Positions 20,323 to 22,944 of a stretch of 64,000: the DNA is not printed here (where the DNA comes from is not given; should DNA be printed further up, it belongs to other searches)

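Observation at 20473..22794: GRE-fold protein missing both radical residues, with no activase in the window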

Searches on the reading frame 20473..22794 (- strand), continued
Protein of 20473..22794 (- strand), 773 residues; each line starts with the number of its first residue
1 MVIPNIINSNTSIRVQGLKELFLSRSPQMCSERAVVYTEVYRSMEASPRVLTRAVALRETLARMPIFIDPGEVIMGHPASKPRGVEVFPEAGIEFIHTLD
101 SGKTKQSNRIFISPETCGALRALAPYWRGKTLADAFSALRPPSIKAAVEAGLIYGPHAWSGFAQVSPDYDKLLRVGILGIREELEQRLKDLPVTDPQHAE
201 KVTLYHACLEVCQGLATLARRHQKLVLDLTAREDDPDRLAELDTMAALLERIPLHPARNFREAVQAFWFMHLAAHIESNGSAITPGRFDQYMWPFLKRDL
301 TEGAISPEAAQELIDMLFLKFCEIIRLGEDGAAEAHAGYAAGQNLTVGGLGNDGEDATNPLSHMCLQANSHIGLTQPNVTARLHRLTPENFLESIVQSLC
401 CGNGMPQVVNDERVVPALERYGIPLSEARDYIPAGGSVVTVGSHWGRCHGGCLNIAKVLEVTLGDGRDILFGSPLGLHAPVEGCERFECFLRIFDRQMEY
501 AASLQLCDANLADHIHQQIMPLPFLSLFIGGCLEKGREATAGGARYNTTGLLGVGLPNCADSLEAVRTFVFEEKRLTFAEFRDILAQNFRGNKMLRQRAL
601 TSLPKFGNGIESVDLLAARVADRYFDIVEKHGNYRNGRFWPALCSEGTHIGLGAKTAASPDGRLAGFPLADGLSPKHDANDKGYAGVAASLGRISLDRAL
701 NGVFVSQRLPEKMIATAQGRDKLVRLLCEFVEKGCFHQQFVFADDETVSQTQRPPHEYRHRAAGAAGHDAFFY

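Call 28: find_encoding_contigs(protein=P0014, flank=8000, max_places=2)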
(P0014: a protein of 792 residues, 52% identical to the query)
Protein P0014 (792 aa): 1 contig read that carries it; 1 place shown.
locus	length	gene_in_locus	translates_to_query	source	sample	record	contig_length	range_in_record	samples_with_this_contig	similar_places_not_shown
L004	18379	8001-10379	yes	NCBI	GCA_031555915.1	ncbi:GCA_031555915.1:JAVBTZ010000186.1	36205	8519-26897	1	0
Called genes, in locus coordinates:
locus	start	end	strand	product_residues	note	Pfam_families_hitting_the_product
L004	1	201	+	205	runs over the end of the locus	PF01812:5-FTHF_cyc-lig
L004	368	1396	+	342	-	PF00814:TsaD, PF22521:HypF_C_2 (weak)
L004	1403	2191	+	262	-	PF00753:Lactamase_B, PF12706:Lactamase_B_2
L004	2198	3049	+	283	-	-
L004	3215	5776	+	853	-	PF16258:DUF4912, PF03065:Glyco_hydro_57, PF09210:BE_C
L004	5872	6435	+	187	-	PF06897:DUF1269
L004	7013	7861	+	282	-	PF07264:EI24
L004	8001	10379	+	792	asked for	PF02901:PFL-like, PF01228:Gly_radical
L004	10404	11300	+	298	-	PF13353:Fer4_12 (weak), PF04055:Radical_SAM, PF00037:Fer4 (weak), PF12797:Fer4_2 (weak), PF13237:Fer4_10, PF14697:Fer4_21, PF12838:Fer4_7, PF13187:Fer4_9, +3 more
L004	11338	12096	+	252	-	PF00392:GntR, PF07729:FCD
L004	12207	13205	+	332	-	PF03480:DctP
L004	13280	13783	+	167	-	PF04290:DctQ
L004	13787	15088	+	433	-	PF06808:DctM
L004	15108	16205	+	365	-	-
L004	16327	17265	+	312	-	PF00126:HTH_1, PF03466:LysR_substrate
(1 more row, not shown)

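Call 29: find_encoding_contigs(protein=P0007, flank=8000, max_places=2)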
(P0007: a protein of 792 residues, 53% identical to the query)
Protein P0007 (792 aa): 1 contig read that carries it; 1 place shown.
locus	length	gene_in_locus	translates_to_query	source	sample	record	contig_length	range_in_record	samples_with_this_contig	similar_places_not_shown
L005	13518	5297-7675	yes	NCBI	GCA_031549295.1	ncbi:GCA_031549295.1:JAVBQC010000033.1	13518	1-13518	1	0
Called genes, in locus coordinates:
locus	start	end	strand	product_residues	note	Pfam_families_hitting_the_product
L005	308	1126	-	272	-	PF01022:HTH_5 (weak), PF08220:HTH_DeoR, PF00455:DeoRC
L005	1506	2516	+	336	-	PF03480:DctP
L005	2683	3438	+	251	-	PF13529:Peptidase_C39_2, PF03412:Peptidase_C39 (weak)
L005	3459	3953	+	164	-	PF04290:DctQ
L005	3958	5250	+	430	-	PF06808:DctM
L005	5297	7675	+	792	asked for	PF02901:PFL-like, PF01228:Gly_radical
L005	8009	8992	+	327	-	PF13353:Fer4_12, PF04055:Radical_SAM, PF13237:Fer4_10 (weak), PF00037:Fer4 (weak), PF12838:Fer4_7, PF13187:Fer4_9 (weak), PF14697:Fer4_21, PF00037:Fer4 (weak), +4 more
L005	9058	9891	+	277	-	PF00456:Transketolase_N, PF09364:XFP_N (weak), PF00676:E1_dh, PF13292:DXP_synthase_N (weak)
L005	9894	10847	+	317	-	PF02779:Transket_pyr, PF02780:Transketolase_C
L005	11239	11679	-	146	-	PF07172:GRP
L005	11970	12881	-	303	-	PF00392:GntR, PF07729:FCD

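Call 30: find_encoding_contigs(protein=P0003, flank=8000, max_places=2)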
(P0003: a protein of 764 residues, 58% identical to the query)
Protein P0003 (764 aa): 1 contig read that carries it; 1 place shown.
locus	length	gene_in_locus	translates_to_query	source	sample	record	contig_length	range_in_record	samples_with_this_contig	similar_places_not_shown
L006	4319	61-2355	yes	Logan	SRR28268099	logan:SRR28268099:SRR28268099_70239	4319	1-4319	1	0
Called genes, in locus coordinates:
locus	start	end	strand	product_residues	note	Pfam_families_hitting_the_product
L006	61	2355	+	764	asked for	PF02901:PFL-like, PF01228:Gly_radical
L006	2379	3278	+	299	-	PF13353:Fer4_12 (faint), PF04055:Radical_SAM, PF12797:Fer4_2 (faint), PF13237:Fer4_10 (weak), PF14697:Fer4_21, PF12838:Fer4_7, PF13187:Fer4_9, PF00037:Fer4 (weak), +4 more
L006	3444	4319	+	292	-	?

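Call 40: search_solved_structures(query=P0001, max_evalue=1e-30, show_alignments=2)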
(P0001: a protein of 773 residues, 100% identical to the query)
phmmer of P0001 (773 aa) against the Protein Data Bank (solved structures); distinct sequences matched with E-value up to 1e-30: 31.
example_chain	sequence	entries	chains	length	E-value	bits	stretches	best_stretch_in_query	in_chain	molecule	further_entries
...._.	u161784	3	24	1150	6.5e-141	474.2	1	12-772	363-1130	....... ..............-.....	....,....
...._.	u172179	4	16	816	2e-132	446.2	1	13-772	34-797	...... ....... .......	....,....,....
1r8w_A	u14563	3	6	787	3.1e-132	445.6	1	12-772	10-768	glycerol dehydratase | B12-independent glycerol dehydratase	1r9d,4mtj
5i2a_A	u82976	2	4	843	9.8e-129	434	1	12-589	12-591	Diol-dehydratase | Diol dehydratase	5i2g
5a0u_A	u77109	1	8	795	1.3e-110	374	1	12-772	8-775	CHOLINE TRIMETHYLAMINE LYASE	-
5a0z_A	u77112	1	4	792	1.7e-110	373.7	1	13-772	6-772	CHOLINE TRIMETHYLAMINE LYASE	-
2f3o_A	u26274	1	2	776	1.9e-110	373.5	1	23-772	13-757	pyruvate formate-lyase 2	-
8yjo_A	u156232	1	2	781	4.8e-109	368.9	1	11-772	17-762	Probable dehydratase PflD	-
6xs4_A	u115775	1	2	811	6e-105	355.3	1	13-772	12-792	Formate C-acetyltransferase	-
8id7_A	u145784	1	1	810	3.3e-104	352.9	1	25-772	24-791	Probable dehydratase YbiW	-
8yjn_A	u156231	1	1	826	3.5e-104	352.8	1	25-772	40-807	Probable dehydratase YbiW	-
6lon_B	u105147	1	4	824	3.1e-103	349.7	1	24-772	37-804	PFL2/glycerol dehydratase family glycyl radical enzyme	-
5kdp_A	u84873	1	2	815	1.3e-102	347.6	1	16-772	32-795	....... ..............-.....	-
5faw_A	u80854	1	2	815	1.6e-102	347.3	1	16-772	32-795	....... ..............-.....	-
9ht9_A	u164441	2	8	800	2e-102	347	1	16-772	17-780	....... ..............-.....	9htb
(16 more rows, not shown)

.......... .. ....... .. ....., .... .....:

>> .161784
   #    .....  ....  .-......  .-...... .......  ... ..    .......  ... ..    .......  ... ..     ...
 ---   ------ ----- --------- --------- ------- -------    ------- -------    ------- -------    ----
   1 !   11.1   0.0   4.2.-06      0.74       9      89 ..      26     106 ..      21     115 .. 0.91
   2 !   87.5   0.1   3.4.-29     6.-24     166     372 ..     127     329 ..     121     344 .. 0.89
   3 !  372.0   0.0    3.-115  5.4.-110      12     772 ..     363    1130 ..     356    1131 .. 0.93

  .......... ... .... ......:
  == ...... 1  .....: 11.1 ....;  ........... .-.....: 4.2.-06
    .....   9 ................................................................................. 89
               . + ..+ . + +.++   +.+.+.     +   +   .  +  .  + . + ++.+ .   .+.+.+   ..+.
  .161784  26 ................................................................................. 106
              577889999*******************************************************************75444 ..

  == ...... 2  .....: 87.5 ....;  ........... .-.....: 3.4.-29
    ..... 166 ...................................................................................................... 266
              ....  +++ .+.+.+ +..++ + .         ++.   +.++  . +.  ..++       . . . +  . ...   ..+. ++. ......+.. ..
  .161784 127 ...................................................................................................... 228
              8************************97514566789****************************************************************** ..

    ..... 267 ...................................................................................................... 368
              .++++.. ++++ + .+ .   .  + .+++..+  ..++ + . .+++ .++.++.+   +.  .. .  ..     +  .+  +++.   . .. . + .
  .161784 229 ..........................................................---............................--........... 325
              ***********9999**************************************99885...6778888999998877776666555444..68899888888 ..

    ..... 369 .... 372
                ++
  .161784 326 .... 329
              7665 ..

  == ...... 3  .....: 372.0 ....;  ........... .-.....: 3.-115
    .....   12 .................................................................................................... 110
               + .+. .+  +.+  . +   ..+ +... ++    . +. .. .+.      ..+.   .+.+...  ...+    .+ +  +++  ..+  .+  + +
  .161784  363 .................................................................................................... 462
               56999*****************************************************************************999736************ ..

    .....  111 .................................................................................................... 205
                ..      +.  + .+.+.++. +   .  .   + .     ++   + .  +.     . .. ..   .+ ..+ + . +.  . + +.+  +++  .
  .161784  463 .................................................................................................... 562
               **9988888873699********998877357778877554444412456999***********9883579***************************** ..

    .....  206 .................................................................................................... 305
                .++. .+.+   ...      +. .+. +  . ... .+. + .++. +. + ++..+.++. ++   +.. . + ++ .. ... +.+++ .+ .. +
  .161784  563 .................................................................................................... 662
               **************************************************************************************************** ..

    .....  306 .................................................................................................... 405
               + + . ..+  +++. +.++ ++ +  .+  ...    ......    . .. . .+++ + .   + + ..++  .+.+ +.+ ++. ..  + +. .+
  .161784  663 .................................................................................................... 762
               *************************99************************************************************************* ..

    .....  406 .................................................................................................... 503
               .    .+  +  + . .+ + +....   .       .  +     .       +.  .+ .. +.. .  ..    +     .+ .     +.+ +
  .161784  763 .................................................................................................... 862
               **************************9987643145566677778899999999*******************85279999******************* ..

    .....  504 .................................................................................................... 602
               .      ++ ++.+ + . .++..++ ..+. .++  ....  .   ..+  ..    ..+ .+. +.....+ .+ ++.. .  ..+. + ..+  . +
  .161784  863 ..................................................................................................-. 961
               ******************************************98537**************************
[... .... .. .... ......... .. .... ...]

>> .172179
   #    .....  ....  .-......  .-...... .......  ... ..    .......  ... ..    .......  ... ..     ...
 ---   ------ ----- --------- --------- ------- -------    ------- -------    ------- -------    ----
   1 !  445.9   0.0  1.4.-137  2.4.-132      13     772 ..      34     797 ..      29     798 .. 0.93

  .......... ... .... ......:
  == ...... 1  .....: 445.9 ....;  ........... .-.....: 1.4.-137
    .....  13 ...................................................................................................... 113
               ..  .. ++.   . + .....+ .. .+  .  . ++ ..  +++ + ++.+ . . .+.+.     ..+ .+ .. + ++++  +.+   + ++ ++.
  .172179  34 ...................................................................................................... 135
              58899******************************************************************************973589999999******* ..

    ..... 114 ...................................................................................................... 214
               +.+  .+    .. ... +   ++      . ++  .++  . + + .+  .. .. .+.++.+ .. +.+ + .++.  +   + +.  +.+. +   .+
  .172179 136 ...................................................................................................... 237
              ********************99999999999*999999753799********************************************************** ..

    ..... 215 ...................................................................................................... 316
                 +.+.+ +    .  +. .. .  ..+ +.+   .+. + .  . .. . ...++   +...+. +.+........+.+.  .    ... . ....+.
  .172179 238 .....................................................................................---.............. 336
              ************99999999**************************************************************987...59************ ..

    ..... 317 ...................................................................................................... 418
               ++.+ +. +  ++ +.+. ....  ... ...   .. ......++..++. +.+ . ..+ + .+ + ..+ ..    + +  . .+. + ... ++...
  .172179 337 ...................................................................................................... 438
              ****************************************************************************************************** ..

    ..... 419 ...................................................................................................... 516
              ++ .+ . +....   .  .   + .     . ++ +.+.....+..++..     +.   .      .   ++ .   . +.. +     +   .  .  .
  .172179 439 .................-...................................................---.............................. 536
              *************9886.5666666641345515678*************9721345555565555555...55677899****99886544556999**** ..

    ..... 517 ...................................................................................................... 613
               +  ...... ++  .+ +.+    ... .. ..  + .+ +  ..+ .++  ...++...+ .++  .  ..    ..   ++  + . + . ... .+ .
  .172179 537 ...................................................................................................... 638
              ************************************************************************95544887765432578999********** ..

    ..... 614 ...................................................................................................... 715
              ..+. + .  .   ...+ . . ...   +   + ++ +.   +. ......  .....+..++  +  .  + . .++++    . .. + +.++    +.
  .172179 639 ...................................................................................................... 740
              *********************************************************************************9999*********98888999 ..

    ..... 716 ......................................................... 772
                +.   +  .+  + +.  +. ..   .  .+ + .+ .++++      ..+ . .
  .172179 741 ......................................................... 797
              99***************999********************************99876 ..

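Call 53: search_protein_families(library=ncbifam, proteins=[P0002, P0005, P0014], max_evalue=1e-50)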
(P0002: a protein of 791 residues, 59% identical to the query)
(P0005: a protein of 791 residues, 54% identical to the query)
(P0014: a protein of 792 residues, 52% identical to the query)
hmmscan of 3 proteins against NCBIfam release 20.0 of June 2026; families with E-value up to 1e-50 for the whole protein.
P0002 (791 aa): 8 families
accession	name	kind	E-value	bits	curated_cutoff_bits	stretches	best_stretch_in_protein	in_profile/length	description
TIGR01774.1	PFL2-3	subfamily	1e-218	728.5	678.2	1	14-790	5-785/786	formate C-acetyltransferase/glycerol dehydratase family glycyl radical enzyme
NF007437.0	PRK09983.1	equivalog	1.3e-168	562.5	1109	1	14-788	4-762/765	formate C-acetyltransferase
NF048009.1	SfplDhtHpfGKleb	equivalog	3e-166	554.9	1000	1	11-788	24-821/824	(2S)-3-sulfopropanediol dehydratase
NF043068.1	glycl_HYPD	equivalog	8.1e-160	533.5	1100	1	14-789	3-782/784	trans-4-hydroxy-L-proline dehydratase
TIGR04394.1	choline_CutC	equivalog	4.8e-156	521.5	1050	1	13-786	3-783/789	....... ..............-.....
NF048011.1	SfplDhtHpsGDes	equivalog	8.1e-152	507.3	1000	1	9-789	20-819/821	(2S)-3-sulfopropanediol dehydratase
NF033718.1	indole_decarb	equivalog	3.1e-112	376.4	1100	1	169-589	221-644/868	indoleacetate decarboxylase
NF033715.1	glycyl_HPDL_Lrg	equivalog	3.2e-89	299.9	1150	0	202-589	269-678/901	4-hydroxyphenylacetate decarboxylase large subunit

P0005 (791 aa): 8 families
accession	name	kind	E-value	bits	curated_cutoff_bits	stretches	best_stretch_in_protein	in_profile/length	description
TIGR01774.1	PFL2-3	subfamily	1.4e-216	721.3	678.2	1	13-790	4-785/786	formate C-acetyltransferase/glycerol dehydratase family glycyl radical enzyme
NF007437.0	PRK09983.1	equivalog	1.8e-175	585.2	1109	1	13-789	3-763/765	formate C-acetyltransferase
TIGR04394.1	choline_CutC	equivalog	1e-168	563.4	1050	1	12-786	2-783/789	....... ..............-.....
NF048009.1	SfplDhtHpfGKleb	equivalog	5.3e-164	547.4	1000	1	11-786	24-819/824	(2S)-3-sulfopropanediol dehydratase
NF043068.1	glycl_HYPD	equivalog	1e-157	526.5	1100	1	14-786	3-779/784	trans-4-hydroxy-L-proline dehydratase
NF048011.1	SfplDhtHpsGDes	equivalog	4.2e-155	518.2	1000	1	13-787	24-817/821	(2S)-3-sulfopropanediol dehydratase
NF033718.1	indole_decarb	equivalog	6.9e-111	371.9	1100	1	146-590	197-645/868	indoleacetate decarboxylase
NF033715.1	glycyl_HPDL_Lrg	equivalog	8.3e-90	301.8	1150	0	193-590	259-679/901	4-hydroxyphenylacetate decarboxylase large subunit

P0014 (792 aa): 8 families
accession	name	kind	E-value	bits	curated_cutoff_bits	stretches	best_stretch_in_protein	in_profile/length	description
TIGR01774.1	PFL2-3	subfamily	1e-217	725.1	678.2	1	13-789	4-784/786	formate C-acetyltransferase/glycerol dehydratase family glycyl radical enzyme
NF048009.1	SfplDhtHpfGKleb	equivalog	2.1e-167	558.7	1000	1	11-788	24-821/824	(2S)-3-sulfopropanediol dehydratase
NF007437.0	PRK09983.1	equivalog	1.9e-164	548.7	1109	1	12-788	2-762/765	formate C-acetyltransferase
NF043068.1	glycl_HYPD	equivalog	2.1e-158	528.8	1100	1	13-789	2-782/784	trans-4-hydroxy-L-proline dehydratase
TIGR04394.1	choline_CutC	equivalog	2.3e-154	515.9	1050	1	12-786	2-783/789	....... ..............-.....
NF048011.1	SfplDhtHpsGDes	equivalog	8.8e-147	490.7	1000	1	12-789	23-819/821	(2S)-3-sulfopropanediol dehydratase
NF033718.1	indole_decarb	equivalog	1.6e-109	367.4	1100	1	167-789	219-866/868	indoleacetate decarboxylase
NF033715.1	glycyl_HPDL_Lrg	equivalog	2e-93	313.8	1150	0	201-589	268-678/901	4-hydroxyphenylacetate decarboxylase large subunit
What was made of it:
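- On Glycyl radical enzyme superfamily (PFL2 / 1,2-eliminase branch): P0002, P0005 and P0014 score 721-728 (call 53).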
